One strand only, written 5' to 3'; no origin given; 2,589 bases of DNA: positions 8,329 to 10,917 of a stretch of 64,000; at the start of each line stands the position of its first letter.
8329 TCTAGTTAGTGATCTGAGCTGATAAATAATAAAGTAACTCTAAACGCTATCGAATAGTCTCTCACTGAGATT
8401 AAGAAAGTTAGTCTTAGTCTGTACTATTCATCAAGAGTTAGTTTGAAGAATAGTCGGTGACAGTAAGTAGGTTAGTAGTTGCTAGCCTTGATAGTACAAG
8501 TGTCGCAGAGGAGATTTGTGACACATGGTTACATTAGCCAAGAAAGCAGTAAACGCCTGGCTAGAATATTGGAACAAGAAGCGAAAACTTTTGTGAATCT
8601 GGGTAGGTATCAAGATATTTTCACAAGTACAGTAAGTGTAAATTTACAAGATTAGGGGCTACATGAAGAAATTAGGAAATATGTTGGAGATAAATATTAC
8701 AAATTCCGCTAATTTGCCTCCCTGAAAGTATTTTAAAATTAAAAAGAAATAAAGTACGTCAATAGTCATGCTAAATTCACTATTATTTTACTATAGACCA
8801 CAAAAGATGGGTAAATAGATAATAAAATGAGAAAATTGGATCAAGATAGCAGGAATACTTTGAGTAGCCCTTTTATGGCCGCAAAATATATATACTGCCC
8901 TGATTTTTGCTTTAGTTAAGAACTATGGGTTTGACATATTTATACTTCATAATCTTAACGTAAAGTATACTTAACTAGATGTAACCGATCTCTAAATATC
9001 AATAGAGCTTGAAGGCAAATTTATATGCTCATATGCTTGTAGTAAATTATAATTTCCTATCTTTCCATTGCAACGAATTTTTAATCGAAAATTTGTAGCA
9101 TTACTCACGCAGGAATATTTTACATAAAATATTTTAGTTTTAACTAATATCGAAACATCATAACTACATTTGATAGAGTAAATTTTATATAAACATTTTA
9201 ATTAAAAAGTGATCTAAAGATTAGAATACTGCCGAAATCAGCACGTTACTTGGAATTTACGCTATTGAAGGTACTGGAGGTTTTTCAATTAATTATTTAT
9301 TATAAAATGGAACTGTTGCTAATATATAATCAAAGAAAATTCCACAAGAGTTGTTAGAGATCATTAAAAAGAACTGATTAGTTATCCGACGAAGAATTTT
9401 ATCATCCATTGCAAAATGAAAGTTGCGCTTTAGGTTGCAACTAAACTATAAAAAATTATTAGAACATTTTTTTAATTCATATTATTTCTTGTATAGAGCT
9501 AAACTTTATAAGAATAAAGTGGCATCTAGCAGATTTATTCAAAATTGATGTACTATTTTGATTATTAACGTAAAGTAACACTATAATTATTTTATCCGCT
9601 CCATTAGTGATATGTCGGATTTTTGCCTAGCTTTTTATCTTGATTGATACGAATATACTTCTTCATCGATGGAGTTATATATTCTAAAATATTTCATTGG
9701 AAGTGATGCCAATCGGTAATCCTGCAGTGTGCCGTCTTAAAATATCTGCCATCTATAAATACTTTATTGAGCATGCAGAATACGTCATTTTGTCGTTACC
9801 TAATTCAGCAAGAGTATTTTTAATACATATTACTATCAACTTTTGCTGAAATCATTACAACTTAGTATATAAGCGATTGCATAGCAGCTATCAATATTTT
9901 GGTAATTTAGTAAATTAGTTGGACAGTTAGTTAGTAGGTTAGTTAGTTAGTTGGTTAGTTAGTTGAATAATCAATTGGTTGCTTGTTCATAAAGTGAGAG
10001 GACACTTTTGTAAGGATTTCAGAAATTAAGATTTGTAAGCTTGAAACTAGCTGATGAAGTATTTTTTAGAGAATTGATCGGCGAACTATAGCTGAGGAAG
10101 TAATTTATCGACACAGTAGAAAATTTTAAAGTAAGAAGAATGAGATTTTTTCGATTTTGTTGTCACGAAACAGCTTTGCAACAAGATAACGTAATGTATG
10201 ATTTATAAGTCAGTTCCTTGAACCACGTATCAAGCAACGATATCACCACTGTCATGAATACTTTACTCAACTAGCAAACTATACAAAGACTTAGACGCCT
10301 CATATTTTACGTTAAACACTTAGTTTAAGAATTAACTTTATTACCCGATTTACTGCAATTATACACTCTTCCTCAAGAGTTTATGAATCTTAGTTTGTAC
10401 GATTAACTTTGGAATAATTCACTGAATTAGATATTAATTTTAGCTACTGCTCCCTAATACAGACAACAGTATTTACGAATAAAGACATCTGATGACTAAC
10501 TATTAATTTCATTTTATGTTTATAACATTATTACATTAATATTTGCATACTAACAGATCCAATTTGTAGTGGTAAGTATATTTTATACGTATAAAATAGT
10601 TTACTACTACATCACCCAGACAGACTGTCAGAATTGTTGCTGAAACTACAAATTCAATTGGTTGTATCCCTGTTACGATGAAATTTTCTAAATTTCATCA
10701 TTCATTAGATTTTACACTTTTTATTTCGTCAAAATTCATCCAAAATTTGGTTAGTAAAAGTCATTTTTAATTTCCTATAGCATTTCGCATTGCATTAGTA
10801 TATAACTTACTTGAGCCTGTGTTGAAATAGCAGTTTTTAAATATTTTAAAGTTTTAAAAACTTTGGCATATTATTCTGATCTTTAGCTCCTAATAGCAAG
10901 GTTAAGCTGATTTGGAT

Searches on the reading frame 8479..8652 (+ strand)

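Call 84: search_protein_families(library=pfam, proteins=[window:8479-8652:+], max_evalue=0.1)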
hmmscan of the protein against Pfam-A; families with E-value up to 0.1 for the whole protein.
window:8479-8652:+ (58 aa): 3 families
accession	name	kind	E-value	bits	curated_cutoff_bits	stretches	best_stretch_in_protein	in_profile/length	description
PF21926.2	FeeM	-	0.012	15.8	27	1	9-57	6-54/158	N-acyl amino acid synthase FeeM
PF15503.11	PPP1R35_C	-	0.026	15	27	1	22-57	32-67/140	Protein phosphatase 1 regulatory subunit 35 C-terminus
PF21934.1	Yop-YscD_ppl_3rd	-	0.088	13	24.3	0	4-33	19-48/64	YscD/CdsD-like Bon-like domain 3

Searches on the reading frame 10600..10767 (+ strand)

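Call 84: search_protein_families(library=pfam, proteins=[window:10600-10767:+], max_evalue=0.1)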
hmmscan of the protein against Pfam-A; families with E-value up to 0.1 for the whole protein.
window:10600-10767:+ (56 aa): 1 family
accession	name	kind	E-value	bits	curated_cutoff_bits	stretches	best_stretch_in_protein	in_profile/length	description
PF06201.19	PITH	-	0.059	13.4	23.7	1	4-46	102-143/176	PITH domain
